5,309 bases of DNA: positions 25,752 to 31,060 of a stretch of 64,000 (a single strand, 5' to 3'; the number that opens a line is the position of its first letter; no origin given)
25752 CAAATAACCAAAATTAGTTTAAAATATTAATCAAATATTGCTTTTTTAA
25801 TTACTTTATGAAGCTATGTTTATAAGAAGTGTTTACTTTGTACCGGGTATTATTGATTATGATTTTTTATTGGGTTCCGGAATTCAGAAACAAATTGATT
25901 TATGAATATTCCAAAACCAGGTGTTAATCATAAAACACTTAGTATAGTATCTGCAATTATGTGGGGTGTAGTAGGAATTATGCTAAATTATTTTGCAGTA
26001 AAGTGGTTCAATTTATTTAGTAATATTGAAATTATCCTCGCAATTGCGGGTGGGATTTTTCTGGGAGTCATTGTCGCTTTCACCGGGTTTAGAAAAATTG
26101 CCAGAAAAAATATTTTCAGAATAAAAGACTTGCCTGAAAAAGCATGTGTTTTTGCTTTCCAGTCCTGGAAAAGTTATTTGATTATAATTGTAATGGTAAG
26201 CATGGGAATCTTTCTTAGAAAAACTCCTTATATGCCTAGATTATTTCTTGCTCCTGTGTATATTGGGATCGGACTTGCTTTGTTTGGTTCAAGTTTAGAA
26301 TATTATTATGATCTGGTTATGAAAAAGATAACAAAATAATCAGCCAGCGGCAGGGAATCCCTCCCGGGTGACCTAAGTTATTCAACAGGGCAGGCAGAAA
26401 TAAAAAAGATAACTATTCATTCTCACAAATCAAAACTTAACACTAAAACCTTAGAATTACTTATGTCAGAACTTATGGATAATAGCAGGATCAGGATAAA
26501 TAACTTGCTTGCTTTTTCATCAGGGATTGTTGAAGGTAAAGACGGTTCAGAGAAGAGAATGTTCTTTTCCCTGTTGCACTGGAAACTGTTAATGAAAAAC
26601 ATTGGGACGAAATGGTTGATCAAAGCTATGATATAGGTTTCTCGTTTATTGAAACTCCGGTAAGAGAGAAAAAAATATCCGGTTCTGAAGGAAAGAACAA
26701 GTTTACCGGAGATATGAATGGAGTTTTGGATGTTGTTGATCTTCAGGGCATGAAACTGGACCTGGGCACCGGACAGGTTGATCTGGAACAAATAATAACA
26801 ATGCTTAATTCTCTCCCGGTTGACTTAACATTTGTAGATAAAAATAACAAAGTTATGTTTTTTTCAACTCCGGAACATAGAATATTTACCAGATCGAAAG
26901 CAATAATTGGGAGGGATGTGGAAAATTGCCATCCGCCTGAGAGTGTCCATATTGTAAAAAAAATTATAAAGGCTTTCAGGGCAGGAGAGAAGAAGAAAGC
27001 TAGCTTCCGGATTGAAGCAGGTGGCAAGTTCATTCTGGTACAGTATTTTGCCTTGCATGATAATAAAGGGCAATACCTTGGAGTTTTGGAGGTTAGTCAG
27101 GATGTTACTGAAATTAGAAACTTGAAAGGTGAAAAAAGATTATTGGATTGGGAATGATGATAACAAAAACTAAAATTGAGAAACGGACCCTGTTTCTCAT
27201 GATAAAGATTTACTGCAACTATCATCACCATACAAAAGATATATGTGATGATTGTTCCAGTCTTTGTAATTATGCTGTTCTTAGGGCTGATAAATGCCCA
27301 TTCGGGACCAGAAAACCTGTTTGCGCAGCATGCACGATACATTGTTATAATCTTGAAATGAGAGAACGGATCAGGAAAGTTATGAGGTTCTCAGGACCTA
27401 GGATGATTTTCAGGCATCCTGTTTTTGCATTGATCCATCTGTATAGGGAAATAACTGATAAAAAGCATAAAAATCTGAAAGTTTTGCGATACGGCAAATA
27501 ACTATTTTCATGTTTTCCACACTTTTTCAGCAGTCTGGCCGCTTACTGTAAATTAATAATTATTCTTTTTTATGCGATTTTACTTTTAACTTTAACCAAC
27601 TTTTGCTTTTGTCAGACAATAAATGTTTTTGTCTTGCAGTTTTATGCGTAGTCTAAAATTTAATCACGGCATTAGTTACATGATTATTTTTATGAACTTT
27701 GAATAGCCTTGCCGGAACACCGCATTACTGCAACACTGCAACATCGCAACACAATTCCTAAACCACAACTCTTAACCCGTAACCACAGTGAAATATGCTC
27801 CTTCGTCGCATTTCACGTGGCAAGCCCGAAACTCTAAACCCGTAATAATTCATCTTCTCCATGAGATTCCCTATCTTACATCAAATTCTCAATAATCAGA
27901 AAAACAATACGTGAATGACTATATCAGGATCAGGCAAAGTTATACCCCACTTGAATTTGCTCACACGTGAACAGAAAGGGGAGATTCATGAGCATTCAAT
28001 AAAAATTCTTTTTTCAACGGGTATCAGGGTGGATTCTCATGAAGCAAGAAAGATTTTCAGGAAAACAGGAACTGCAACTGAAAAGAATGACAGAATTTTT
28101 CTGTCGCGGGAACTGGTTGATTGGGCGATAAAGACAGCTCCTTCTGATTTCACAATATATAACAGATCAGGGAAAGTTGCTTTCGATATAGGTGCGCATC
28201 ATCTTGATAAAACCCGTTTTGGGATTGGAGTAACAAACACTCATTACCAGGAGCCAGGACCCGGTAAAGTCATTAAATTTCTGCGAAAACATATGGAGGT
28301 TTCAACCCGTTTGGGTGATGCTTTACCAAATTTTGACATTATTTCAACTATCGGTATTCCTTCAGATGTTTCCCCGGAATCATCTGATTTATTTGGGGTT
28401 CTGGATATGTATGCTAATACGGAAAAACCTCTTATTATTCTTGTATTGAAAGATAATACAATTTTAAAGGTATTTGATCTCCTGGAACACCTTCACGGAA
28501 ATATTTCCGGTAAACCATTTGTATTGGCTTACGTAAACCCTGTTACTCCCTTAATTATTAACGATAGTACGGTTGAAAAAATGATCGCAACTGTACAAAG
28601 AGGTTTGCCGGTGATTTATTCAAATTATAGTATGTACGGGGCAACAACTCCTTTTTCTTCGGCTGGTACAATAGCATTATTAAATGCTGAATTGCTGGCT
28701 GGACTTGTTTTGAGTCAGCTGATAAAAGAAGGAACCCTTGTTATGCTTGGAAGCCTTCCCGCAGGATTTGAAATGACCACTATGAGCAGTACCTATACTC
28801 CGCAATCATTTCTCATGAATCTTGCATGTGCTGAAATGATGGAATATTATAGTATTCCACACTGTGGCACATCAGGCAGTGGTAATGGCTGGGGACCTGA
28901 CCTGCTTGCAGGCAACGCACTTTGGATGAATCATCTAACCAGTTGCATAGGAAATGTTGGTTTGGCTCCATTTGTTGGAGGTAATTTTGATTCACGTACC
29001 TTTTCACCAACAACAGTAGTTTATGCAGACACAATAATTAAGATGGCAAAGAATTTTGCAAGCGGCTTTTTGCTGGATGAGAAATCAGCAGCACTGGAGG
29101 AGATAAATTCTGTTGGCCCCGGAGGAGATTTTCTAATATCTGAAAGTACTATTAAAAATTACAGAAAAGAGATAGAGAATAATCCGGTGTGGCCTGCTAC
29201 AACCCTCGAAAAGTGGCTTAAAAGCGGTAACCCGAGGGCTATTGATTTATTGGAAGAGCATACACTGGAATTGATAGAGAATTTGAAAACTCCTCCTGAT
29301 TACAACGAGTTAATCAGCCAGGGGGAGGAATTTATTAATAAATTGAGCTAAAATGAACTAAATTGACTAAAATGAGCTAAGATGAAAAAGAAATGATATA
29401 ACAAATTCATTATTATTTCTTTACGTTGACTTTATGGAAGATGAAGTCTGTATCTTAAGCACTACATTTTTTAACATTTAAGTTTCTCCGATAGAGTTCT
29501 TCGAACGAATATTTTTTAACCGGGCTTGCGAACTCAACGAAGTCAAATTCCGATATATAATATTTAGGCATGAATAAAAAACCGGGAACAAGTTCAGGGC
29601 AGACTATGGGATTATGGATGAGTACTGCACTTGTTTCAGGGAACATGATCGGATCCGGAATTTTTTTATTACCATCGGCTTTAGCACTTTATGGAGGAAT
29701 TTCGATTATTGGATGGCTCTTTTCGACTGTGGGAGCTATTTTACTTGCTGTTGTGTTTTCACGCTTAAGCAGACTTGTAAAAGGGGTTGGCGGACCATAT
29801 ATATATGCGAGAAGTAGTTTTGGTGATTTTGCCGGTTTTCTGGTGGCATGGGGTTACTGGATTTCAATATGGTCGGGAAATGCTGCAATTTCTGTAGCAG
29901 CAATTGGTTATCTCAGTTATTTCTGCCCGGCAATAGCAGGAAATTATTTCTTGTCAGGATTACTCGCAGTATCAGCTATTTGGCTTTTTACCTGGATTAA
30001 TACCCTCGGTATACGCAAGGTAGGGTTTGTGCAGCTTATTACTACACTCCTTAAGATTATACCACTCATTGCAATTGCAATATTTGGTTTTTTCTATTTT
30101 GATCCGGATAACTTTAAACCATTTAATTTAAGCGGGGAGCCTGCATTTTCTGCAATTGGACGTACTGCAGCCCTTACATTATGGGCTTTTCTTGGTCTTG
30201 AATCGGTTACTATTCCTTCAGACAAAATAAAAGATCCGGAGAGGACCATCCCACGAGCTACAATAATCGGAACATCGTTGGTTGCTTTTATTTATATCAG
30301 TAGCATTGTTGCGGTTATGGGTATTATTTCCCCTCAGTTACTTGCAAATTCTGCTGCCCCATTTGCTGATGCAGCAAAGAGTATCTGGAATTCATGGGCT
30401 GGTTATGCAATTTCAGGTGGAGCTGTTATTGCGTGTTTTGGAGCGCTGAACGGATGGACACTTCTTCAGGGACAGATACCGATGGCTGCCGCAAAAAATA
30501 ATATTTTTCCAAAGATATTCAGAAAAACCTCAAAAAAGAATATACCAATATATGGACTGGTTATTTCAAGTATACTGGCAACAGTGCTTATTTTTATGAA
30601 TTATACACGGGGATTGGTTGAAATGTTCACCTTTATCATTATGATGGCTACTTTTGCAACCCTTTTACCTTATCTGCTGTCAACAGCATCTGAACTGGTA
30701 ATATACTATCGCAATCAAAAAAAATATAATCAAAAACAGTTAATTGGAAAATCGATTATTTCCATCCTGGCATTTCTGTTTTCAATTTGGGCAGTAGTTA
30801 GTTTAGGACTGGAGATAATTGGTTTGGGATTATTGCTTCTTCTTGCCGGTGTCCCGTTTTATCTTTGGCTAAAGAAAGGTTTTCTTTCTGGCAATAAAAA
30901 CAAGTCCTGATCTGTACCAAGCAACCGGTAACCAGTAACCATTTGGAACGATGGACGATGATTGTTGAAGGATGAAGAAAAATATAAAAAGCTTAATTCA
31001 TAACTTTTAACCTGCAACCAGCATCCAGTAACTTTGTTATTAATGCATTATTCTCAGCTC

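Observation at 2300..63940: About half of all intergenic spacers are built from one shared vocabulary of short-period repeat words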

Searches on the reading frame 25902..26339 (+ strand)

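Call 57: search_protein_families(library=pfam, proteins=[window:25902-26339:+])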
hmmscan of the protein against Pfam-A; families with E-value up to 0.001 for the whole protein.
window:25902-26339:+ (145 aa): 1 family
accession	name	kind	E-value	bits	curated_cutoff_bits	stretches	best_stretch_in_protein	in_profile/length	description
PF00324.27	AA_permease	-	6.7e-05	22.2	24.6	1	14-110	333-428/470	Amino acid permease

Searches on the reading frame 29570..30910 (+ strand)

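Call 13: search_protein_families(library=pfam, proteins=[window:29570-30910:+])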
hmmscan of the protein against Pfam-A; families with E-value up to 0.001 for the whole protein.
window:29570-30910:+ (446 aa): 2 families
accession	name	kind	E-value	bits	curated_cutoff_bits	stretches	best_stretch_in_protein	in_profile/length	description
PF13520.12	AA_permease_2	-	2.4e-56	191.9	27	1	14-411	2-403/427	Amino acid permease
PF00324.27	AA_permease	-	3.5e-39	135.2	24.6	1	24-433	8-435/470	Amino acid permease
